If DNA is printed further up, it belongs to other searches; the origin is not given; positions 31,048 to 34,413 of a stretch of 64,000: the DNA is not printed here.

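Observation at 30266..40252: ECF sigma / Ser-Thr kinase switch upstream of paired prepilin-like and beta-propeller genes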

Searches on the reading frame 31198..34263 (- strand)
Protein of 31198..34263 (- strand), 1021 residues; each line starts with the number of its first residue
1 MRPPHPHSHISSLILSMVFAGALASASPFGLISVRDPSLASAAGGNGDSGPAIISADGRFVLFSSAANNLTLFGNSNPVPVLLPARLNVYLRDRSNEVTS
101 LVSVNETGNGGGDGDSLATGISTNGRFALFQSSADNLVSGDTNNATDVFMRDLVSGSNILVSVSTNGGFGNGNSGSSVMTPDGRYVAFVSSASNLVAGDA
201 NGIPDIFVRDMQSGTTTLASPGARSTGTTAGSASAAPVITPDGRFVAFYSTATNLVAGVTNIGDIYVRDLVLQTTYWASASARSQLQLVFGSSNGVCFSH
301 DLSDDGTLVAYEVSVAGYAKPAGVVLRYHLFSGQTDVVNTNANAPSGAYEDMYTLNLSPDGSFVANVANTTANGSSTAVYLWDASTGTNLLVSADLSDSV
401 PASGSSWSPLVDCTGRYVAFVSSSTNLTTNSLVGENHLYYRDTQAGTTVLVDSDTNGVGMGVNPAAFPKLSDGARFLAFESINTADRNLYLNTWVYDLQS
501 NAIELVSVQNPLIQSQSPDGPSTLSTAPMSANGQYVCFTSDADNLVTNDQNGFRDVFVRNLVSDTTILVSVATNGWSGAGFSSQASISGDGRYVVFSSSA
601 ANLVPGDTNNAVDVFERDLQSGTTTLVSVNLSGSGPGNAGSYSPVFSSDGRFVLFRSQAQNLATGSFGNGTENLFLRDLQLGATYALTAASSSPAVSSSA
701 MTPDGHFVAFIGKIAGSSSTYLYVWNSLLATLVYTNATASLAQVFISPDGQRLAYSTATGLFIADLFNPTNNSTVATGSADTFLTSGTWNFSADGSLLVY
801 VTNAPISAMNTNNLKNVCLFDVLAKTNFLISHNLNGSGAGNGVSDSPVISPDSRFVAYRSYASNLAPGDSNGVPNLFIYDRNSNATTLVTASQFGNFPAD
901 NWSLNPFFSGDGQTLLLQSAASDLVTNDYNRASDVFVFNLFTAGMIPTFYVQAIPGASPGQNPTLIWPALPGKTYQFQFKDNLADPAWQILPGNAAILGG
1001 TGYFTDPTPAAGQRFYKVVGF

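Call 4: search_protein_families(library=pfam, proteins=[window:31198-34263:-], max_evalue=0.01)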
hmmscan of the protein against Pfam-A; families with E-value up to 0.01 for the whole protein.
window:31198-34263:- (1021 aa): 6 families
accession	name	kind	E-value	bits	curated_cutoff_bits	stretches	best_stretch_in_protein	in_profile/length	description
PF07676.18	PD40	-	4.1e-16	58.9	20.9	0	234-267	11-38/38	WD40-like Beta Propeller Repeat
PF09142.17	TruB_C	-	0.00028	21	28.7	0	236-249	29-42/56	tRNA Pseudouridine synthase II, C terminal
PF14781.12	BBS2_N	-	0.001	19.4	26.3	0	126-161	70-105/107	Ciliary BBSome complex subunit 2, N-terminal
PF08140.16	Cuticle_1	-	0.002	18.6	27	0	238-253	5-21/40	Crustacean cuticle protein repeat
PF23414.1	Beta-prop_EML_2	-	0.0028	17.5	90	0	691-885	37-226/266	Echinoderm microtubule-associated protein second beta-propeller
PF00930.27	DPPIV_N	-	0.0034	16.6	22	0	735-784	40-88/354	Dipeptidyl peptidase IV (DPP IV) N-terminal region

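Call 6: search_protein_families(library=ncbifam, proteins=[window:31198-34263:-], max_evalue=0.01)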
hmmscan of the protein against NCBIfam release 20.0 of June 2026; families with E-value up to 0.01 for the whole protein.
window:31198-34263:- (1021 aa): 4 families
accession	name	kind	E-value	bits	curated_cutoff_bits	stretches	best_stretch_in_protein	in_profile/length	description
NF053518.1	DipepPtdsDpp5Prph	equivalog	3.8e-11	42.2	900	1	584-721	199-325/655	dipeptidyl-peptidase Dpp5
TIGR02800.1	propeller_TolB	equivalog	5.9e-08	32.1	343.15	1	659-863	202-387/418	Tol-Pal system beta propeller repeat protein TolB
NF033523.0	lasso_peptidase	equivalog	2.1e-05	23.5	400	0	176-250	23-106/638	Atxe2 family lasso peptide isopeptidase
NF002183.0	PRK01029.1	equivalog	4.9e-05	22.5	405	0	174-252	283-347/429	Tol-Pal system protein TolB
